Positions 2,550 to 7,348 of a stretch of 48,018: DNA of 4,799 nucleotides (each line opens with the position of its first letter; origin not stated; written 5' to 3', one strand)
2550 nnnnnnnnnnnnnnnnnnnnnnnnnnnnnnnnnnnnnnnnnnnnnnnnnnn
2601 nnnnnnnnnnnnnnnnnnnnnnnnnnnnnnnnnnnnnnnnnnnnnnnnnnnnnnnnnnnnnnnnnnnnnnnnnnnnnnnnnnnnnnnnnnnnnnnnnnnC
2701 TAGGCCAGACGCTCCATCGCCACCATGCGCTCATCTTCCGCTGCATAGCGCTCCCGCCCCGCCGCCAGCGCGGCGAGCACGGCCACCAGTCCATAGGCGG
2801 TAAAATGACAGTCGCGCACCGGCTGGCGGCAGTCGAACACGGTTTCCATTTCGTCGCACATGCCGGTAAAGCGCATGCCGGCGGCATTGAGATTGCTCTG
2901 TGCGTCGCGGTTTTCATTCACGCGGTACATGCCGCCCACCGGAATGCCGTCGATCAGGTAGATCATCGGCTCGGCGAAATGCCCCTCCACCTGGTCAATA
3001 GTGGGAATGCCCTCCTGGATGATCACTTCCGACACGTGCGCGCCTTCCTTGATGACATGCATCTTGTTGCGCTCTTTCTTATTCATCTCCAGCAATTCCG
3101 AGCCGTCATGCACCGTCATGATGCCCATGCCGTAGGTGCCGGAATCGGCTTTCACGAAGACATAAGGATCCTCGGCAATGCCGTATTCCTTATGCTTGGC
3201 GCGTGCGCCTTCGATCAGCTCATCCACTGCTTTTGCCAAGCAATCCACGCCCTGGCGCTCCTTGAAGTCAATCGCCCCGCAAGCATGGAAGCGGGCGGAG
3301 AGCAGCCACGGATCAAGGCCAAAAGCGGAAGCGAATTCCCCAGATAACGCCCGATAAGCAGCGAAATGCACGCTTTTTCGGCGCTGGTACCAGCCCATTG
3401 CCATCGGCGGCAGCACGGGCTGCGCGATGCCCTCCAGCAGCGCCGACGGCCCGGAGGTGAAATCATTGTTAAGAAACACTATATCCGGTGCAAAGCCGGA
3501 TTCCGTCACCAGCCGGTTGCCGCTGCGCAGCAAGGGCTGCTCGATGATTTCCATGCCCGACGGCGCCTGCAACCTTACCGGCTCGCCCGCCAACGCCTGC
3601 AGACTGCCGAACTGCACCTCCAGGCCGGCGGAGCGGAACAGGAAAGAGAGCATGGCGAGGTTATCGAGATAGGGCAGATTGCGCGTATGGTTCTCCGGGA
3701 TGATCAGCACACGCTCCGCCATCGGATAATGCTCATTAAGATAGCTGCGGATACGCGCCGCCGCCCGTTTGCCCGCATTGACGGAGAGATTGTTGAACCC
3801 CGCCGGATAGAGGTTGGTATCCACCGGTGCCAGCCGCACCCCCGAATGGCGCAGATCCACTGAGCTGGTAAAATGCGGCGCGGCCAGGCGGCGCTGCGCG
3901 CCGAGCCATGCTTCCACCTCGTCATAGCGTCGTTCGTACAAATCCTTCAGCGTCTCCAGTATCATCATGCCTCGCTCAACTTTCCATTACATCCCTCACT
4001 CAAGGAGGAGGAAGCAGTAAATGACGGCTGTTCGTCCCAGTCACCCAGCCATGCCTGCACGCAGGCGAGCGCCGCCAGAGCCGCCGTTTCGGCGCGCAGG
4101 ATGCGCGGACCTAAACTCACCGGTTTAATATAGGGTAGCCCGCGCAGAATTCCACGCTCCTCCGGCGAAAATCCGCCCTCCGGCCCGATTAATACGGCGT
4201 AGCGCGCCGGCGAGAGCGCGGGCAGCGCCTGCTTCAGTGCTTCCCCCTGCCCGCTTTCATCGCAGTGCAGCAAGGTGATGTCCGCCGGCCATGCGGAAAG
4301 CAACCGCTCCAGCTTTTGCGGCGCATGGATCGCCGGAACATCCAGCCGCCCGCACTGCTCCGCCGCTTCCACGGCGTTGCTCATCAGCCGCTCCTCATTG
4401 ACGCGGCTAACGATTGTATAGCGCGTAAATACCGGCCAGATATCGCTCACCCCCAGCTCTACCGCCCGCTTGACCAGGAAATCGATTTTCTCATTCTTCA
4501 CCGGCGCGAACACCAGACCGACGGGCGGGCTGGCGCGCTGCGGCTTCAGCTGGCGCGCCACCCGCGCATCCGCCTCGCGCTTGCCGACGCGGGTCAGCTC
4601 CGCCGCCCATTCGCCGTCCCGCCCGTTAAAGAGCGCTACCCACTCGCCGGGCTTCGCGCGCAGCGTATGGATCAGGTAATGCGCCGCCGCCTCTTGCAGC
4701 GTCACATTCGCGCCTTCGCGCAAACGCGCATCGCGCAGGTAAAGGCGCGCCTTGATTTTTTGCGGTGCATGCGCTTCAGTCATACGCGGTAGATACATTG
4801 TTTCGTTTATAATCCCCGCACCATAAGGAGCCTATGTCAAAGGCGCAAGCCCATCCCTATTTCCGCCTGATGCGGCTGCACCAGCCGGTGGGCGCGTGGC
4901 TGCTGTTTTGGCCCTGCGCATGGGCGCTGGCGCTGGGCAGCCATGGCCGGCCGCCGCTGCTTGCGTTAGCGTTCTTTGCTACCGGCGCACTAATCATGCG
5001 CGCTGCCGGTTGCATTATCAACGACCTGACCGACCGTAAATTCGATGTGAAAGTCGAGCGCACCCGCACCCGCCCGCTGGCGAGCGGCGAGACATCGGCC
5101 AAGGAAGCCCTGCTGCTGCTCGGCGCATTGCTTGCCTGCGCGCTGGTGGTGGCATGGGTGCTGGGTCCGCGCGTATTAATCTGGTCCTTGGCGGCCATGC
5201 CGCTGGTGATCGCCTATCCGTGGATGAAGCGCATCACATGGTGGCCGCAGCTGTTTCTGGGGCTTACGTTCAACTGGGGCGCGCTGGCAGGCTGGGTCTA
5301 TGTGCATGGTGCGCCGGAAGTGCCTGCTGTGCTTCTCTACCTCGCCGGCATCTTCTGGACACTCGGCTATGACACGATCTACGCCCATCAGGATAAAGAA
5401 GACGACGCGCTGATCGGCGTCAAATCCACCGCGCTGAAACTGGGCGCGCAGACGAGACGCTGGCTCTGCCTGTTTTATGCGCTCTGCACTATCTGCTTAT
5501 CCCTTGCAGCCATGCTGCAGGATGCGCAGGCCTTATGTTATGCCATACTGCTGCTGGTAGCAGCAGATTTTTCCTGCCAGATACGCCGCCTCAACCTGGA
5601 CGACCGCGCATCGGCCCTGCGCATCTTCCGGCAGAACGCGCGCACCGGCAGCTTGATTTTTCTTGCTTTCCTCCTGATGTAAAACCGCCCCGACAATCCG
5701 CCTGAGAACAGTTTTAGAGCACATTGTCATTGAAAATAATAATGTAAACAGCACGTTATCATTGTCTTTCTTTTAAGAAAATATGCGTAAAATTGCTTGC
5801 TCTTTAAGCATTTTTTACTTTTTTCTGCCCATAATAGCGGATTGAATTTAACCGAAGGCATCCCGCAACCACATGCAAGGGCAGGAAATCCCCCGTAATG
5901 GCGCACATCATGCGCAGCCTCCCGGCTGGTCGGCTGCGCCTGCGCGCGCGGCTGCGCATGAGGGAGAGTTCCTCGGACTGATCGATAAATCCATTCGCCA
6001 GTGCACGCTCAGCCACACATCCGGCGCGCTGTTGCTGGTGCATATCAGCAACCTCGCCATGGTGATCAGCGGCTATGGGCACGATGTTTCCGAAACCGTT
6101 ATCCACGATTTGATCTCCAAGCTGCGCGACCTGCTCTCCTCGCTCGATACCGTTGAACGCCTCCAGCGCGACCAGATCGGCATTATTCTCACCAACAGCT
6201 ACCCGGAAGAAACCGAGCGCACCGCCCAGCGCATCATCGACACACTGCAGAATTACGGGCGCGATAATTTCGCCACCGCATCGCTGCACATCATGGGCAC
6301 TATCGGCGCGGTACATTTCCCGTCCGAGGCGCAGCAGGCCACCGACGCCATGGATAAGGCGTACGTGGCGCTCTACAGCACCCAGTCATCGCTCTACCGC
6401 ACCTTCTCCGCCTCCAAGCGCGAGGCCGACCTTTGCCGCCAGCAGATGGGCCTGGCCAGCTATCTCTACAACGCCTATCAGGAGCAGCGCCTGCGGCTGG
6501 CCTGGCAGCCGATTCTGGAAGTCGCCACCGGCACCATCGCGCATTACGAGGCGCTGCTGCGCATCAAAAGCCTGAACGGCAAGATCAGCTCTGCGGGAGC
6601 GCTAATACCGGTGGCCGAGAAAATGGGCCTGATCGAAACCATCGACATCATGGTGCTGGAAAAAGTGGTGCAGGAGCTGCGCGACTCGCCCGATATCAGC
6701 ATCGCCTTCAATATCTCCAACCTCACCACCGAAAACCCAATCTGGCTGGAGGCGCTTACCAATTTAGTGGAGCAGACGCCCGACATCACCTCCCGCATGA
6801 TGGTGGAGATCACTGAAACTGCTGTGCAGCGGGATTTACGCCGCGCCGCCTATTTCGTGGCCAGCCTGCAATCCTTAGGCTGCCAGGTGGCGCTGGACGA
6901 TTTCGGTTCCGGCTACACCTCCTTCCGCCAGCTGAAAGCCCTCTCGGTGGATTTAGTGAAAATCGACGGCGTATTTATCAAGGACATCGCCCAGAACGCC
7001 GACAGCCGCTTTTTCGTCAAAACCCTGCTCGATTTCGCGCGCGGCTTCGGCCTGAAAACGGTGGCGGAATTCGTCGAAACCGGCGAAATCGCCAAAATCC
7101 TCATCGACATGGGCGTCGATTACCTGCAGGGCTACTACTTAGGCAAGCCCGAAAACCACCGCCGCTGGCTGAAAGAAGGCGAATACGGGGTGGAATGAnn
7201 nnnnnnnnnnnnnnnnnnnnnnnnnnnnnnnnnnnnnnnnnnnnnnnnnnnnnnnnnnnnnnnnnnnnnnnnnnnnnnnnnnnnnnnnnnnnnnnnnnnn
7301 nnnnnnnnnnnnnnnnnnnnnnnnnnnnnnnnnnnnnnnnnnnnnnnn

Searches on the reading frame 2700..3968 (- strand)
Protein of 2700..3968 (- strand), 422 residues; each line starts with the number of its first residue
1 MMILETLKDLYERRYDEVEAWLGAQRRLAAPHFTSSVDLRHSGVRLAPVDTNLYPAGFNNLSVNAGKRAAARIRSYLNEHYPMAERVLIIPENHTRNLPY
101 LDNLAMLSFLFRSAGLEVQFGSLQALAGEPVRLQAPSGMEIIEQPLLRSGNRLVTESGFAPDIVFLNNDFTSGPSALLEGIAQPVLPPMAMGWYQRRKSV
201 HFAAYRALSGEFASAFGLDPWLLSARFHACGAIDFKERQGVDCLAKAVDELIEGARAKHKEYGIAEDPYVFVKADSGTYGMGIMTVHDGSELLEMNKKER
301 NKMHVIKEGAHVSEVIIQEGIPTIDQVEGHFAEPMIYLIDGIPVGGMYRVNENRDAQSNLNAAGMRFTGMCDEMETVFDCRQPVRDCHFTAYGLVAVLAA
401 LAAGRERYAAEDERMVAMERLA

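Call 15: search_protein_families(library=pfam, proteins=[window:2700-3968:-], max_evalue=0.0001)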
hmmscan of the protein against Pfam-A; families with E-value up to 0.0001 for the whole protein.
window:2700-3968:- (422 aa): 1 family
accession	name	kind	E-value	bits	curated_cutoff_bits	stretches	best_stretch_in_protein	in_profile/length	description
PF08886.16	GshA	-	1e-147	492.3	25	1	14-406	7-401/402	Glutamate-cysteine ligase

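Call 61: find_homologous_proteins(query=window:2700-3968:-, max_evalue=1e-100)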
Query window:2700-3968:- (422 aa): 3140 proteins with E <= 1e-100 among 8000 candidates; the best 120 are listed.
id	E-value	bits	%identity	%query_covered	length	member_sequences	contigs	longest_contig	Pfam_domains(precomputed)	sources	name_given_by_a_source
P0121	1.8e-283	958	100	100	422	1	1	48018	PF08886.17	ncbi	-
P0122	5.4e-195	666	72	97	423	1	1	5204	PF08886.17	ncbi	-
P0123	4.1e-179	614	67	96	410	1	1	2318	PF08886.17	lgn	-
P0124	3.0e-176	605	65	97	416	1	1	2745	PF08886.17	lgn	-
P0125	1.4e-174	599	64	96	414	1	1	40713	PF08886.17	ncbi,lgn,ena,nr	ncbi:MAG: glutamate--cysteine ligase [Alphaproteobacteria bacterium]|nr:glutamate--cysteine ligase [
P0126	1.9e-174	599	64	99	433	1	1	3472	PF08886.17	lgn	-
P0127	3.6e-174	598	64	97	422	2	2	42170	PF08886.17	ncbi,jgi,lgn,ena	jgi:glutamate--cysteine ligase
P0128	5.5e-174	597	65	97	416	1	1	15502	PF08886.17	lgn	-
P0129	1.7e-173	596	62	96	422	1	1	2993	PF08886.17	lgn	-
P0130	3.3e-173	595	64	97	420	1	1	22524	PF08886.17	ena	-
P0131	7.5e-173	593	65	96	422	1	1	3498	PF08886.17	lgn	-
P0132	1.7e-172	592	63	97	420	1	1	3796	PF08886.17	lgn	-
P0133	1.8e-172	592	64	98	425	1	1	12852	PF08886.17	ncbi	-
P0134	2.6e-172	592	63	98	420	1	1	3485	PF08886.17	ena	-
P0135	4.7e-172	591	65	96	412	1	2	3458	PF08886.17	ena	-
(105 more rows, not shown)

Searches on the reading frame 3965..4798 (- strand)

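Call 15: search_protein_families(library=pfam, proteins=[window:3965-4798:-], max_evalue=0.0001)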
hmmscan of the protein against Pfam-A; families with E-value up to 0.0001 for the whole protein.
window:3965-4798:- (277 aa): 2 families
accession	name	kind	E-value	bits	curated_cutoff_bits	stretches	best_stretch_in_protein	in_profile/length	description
PF04452.19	Methyltrans_RNA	-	2.2e-41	141.6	23.9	1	91-248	4-165/165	RNA methyltransferase domain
PF20260.4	PUA_4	-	2.8e-09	37.4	23.9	1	34-80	1-47/48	RNA methyltransferase PUA domain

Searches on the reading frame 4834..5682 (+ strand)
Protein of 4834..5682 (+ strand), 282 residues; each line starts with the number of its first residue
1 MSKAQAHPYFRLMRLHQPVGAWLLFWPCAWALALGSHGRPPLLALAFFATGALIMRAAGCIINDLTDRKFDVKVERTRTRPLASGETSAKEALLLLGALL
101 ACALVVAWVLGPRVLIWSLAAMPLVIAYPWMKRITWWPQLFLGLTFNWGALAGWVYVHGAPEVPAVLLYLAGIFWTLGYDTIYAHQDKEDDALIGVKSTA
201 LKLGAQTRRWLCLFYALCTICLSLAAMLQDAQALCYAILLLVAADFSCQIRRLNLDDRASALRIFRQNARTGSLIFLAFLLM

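Call 15: search_protein_families(library=pfam, proteins=[window:4834-5682:+], max_evalue=0.0001)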
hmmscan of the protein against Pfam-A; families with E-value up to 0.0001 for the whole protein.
window:4834-5682:+ (282 aa): 1 family
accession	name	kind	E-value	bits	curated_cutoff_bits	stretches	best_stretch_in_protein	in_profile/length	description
PF01040.23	UbiA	-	1e-61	208.8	34.2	1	24-265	1-244/250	UbiA prenyltransferase family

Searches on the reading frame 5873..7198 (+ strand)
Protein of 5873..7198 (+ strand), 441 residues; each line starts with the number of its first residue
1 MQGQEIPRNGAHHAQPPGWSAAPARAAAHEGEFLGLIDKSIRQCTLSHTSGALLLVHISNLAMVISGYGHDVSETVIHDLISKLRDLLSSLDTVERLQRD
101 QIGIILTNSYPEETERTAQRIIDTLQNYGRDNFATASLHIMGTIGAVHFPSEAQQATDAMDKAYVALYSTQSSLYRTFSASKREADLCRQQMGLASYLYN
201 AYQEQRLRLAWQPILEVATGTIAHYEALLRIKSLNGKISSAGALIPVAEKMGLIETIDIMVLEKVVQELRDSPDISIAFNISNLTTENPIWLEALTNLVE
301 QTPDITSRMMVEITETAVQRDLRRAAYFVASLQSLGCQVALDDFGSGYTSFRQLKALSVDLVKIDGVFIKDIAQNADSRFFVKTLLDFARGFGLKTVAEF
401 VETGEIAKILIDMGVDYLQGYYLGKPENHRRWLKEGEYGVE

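Call 15: search_protein_families(library=pfam, proteins=[window:5873-7198:+], max_evalue=0.0001)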
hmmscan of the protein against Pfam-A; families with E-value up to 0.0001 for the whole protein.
window:5873-7198:+ (441 aa): 2 families
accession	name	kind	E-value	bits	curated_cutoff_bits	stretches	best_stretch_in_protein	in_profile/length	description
PF00563.25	EAL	-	8.8e-65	218.8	31.3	1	199-426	5-236/236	EAL domain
PF00990.26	GGDEF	-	1.1e-16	61.5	23.8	1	37-170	19-154/161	Diguanylate cyclase, GGDEF domain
